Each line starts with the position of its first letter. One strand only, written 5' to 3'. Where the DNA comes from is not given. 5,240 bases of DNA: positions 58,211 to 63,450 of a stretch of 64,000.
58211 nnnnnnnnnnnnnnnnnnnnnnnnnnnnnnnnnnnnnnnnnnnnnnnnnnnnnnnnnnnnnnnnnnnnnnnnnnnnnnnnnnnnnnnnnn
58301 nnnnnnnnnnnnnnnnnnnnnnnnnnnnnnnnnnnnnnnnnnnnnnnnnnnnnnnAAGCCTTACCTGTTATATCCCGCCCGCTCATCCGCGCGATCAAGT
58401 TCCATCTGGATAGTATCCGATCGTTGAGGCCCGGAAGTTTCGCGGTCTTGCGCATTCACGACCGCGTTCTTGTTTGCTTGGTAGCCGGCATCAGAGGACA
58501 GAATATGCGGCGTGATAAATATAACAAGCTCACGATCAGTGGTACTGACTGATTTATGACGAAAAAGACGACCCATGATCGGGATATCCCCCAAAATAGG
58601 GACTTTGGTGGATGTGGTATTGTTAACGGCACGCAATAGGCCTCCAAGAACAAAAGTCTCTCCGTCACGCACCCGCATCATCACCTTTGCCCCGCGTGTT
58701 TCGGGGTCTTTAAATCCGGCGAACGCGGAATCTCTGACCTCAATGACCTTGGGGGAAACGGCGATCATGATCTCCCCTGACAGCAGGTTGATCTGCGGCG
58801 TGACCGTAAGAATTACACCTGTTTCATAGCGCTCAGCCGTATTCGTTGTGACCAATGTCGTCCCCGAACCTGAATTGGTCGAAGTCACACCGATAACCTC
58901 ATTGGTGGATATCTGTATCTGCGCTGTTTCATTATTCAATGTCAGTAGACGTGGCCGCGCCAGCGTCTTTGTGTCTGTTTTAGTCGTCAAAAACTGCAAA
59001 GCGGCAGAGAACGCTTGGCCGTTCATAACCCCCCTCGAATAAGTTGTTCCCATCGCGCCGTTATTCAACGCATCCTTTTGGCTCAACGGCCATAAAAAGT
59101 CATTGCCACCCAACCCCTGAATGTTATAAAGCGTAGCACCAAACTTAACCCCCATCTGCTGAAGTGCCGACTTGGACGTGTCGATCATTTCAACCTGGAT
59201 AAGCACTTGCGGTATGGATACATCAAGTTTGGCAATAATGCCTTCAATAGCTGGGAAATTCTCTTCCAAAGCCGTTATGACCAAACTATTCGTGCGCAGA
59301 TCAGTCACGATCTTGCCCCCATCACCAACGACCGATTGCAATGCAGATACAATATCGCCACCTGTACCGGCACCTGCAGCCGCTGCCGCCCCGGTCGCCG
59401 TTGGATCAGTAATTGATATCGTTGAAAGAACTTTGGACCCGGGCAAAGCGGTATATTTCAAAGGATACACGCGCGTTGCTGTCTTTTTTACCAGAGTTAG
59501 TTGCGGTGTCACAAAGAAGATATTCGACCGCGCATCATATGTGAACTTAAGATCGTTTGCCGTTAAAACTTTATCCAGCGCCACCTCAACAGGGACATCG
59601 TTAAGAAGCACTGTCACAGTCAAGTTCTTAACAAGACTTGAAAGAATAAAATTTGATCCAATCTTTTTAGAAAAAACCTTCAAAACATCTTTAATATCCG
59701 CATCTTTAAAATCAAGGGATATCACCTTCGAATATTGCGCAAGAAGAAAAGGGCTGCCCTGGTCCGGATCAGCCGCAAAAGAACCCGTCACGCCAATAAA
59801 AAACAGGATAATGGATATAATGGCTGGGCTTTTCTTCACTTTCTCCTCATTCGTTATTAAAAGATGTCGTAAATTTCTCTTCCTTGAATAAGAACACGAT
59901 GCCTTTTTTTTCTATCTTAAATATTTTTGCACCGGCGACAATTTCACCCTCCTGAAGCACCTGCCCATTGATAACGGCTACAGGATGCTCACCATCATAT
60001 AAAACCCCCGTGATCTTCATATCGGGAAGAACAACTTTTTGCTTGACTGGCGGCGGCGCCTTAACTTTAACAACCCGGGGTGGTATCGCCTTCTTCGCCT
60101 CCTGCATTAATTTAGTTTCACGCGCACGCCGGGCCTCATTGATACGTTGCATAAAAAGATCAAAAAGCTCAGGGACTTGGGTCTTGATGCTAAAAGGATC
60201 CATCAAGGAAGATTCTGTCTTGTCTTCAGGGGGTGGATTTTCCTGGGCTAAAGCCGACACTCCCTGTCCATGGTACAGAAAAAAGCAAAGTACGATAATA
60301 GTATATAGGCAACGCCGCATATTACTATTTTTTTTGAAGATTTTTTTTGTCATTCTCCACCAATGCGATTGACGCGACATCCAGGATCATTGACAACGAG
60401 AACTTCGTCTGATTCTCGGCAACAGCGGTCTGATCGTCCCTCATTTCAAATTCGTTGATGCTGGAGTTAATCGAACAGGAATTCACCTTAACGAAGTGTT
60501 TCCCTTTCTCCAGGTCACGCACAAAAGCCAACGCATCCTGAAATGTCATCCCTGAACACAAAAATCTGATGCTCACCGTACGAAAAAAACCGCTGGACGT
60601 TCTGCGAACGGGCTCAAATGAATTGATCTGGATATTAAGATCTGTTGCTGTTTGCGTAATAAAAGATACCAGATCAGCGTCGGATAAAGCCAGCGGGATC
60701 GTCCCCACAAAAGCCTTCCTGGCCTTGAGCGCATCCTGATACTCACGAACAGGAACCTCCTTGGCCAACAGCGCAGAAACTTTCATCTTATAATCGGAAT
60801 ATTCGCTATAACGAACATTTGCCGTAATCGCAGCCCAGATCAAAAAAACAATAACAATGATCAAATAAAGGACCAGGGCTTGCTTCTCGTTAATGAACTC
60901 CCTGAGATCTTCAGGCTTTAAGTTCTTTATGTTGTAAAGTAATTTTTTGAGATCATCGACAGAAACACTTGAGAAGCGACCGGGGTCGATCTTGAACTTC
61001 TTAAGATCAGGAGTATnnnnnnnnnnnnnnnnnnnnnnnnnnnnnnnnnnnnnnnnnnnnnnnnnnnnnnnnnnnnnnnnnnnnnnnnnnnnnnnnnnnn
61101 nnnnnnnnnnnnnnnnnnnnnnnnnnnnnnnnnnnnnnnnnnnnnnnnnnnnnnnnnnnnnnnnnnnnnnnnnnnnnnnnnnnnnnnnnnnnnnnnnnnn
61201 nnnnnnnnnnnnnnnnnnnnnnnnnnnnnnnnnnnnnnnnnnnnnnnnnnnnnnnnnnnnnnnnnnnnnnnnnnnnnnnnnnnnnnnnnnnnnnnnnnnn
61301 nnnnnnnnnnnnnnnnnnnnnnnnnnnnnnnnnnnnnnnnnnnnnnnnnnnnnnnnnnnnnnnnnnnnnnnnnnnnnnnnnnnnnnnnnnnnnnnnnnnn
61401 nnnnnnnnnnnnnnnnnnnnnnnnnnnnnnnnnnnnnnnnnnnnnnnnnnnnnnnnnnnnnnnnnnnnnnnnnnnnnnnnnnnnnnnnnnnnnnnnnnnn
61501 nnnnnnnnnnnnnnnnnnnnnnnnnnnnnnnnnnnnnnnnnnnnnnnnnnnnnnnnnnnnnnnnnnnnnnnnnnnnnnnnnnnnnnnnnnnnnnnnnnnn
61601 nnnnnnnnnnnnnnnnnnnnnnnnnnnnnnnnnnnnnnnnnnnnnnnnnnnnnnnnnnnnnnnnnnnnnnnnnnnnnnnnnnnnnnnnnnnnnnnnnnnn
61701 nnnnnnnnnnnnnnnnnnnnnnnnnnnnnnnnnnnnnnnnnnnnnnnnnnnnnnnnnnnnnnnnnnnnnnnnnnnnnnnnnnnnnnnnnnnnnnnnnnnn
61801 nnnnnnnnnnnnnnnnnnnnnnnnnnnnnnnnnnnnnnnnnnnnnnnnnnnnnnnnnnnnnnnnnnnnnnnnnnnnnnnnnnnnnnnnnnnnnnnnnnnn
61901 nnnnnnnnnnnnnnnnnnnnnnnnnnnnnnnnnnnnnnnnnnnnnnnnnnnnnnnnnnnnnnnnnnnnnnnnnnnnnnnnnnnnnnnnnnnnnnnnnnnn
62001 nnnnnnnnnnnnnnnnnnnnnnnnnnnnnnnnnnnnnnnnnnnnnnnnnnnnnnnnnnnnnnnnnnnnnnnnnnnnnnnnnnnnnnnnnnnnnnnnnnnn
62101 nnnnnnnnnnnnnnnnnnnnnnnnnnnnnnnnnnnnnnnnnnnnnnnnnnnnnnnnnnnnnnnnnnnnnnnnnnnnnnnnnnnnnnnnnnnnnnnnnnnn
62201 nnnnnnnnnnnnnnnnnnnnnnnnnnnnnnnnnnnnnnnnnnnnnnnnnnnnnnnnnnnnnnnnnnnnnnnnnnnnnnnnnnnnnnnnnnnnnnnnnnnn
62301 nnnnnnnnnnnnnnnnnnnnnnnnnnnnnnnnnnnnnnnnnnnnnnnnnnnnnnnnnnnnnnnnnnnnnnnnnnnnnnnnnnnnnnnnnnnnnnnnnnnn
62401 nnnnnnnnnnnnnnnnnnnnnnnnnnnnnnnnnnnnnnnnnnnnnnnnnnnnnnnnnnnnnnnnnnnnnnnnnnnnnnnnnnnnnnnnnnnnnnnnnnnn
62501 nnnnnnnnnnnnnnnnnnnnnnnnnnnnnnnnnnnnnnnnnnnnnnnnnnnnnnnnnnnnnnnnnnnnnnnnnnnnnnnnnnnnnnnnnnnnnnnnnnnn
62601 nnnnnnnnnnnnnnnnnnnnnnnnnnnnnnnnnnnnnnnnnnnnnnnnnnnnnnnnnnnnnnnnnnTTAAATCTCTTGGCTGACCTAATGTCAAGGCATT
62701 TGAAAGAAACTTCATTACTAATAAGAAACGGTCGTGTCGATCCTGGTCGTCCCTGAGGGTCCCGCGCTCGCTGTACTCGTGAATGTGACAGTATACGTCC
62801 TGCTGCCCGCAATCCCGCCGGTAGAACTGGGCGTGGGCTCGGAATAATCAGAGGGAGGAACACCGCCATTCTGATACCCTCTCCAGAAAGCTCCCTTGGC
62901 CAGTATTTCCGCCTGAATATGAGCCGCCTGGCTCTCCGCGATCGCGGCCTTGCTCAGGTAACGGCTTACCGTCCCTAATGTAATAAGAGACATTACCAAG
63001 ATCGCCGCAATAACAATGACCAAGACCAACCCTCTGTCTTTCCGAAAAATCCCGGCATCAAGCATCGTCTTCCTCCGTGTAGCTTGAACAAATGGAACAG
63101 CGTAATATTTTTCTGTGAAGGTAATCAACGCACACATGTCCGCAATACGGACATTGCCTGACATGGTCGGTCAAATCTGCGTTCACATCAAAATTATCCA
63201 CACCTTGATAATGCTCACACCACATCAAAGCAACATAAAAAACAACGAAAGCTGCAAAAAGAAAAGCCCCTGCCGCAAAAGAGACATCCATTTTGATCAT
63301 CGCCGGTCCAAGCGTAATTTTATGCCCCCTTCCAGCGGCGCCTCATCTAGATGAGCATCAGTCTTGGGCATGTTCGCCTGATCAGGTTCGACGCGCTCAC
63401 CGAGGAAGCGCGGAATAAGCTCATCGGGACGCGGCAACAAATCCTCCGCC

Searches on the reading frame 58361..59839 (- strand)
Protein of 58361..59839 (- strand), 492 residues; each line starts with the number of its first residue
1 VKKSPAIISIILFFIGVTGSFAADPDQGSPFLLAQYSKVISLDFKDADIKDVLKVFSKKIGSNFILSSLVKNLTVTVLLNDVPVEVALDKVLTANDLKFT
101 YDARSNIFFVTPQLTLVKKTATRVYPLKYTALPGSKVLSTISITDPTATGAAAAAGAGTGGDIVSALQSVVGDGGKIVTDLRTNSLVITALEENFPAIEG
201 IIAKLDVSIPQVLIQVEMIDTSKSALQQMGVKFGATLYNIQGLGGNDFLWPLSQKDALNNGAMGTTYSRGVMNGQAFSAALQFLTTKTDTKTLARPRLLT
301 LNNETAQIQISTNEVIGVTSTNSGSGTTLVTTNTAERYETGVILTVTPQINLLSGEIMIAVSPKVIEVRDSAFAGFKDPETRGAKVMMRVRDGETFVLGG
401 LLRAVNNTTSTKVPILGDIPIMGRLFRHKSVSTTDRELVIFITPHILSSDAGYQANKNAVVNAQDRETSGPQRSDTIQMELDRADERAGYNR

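Call 3: search_protein_families(library=pfam, proteins=[window:58361-59839:-], max_evalue=0.1)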
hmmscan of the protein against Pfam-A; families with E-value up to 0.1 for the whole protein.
window:58361-59839:- (492 aa): 4 families
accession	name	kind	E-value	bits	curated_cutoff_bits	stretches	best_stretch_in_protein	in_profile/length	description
PF00263.26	Secretin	-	3.6e-40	137.8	27.5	1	284-447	2-168/169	Bacterial type II and III secretion system protein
PF03958.22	Secretin_N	-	9.4e-10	39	28.2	1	161-211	12-69/69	Bacterial type II/III secretion system short domain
PF21305.2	type_II_gspD_N0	-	6.4e-05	23.2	27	1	42-80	1-38/71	GspD-like, N0 domain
PF07660.19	STN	-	0.0015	18.8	28.4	1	63-103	2-43/52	Secretin and TonB N terminus short domain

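Call 4: search_protein_families(library=ncbifam, proteins=[window:58361-59839:-], max_evalue=0.1)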
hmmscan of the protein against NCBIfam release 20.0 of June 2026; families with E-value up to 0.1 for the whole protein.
window:58361-59839:- (492 aa): 9 families
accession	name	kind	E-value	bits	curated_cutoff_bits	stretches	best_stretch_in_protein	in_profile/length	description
TIGR02515.1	IV_pilus_PilQ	subfamily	9.3e-60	202.8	284.35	1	39-447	3-427/428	type IV pilus secretin PilQ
TIGR02517.1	type_II_gspD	equivalog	5.1e-58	197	351.35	2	158-454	283-597/600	type II secretion system secretin GspD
NF010083.0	PRK13568.1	equivalog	8.4e-40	136.8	554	1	34-448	22-418/419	DNA uptake porin HofQ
TIGR02519.1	pilus_MshL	equivalog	1.9e-35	122.3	250.2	1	182-447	6-290/290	pilus (MSHA type) biogenesis protein MshL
NF007851.2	PRK10560.1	exception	5.3e-32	111.1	598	1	37-449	21-411/412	DNA uptake porin HofQ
TIGR02516.1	type_III_yscC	equivalog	9.3e-31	106.9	238.45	1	168-448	192-462/463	type III secretion system outer membrane ring subunit SctC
NF042912.1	Amuc_1098_fam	equivalog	3.6e-22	78.2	750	2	381-447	730-796/805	Amuc_1098 family type IV pilus outer membrane protein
NF011873.0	PRK15346.1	equivalog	3.6e-20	72.1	524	1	177-431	238-478/499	EscC/YscC/HrcC family type III secretion system outer membrane ring protein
TIGR03278.1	methan_mark_10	equivalog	0.0062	15.4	350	1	15-98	245-325/404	methyl coenzyme M reductase-arginine methyltransferase Mmp10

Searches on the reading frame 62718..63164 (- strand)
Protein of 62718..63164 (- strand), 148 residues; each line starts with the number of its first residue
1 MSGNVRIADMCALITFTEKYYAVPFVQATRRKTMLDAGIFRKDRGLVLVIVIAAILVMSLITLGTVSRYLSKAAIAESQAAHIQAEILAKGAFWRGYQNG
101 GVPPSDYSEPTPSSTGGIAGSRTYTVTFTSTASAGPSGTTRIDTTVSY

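Call 3: search_protein_families(library=pfam, proteins=[window:62718-63164:-], max_evalue=0.1)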
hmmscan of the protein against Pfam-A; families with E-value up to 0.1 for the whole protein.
window:62718-63164:- (148 aa): 0 families

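Call 4: search_protein_families(library=ncbifam, proteins=[window:62718-63164:-], max_evalue=0.1)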
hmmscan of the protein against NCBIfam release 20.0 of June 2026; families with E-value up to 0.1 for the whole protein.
window:62718-63164:- (148 aa): 3 families
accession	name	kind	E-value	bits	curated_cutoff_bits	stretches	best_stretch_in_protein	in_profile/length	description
NF041014.1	pilin_ComGG_2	equivalog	0.013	16.2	40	1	44-90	4-50/101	competence type IV pilus minor pilin ComGG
NF051896.1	tapirin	equivalog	0.045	12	600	1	35-71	8-45/660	cellulose-binding protein tapirin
NF007862.0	PRK10574.1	equivalog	0.065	13.4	138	1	47-77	11-41/145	prepilin peptidase-dependent pilin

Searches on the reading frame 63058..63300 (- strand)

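Call 27: search_protein_families(library=pfam, proteins=[window:63058-63300:-], max_evalue=0.1)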
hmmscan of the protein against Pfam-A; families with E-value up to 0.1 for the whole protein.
window:63058-63300:- (80 aa): 4 families
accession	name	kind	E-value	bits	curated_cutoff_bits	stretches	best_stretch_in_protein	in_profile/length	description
PF02132.21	RecR_ZnF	-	0.037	14.3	22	0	67-78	3-14/21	RecR, Cys4-zinc finger domain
PF13248.11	Zn_ribbon_3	-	0.053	13.4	27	0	49-56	4-25/26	zinc-ribbon domain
PF13240.11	Zn_Ribbon_1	-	0.055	13.7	25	1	41-55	7-21/23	zinc-ribbon domain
PF15807.10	MAP17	-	0.066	13.7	29.6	1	9-31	37-59/122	Membrane-associated protein 117 kDa, PDZK1-interacting protein 1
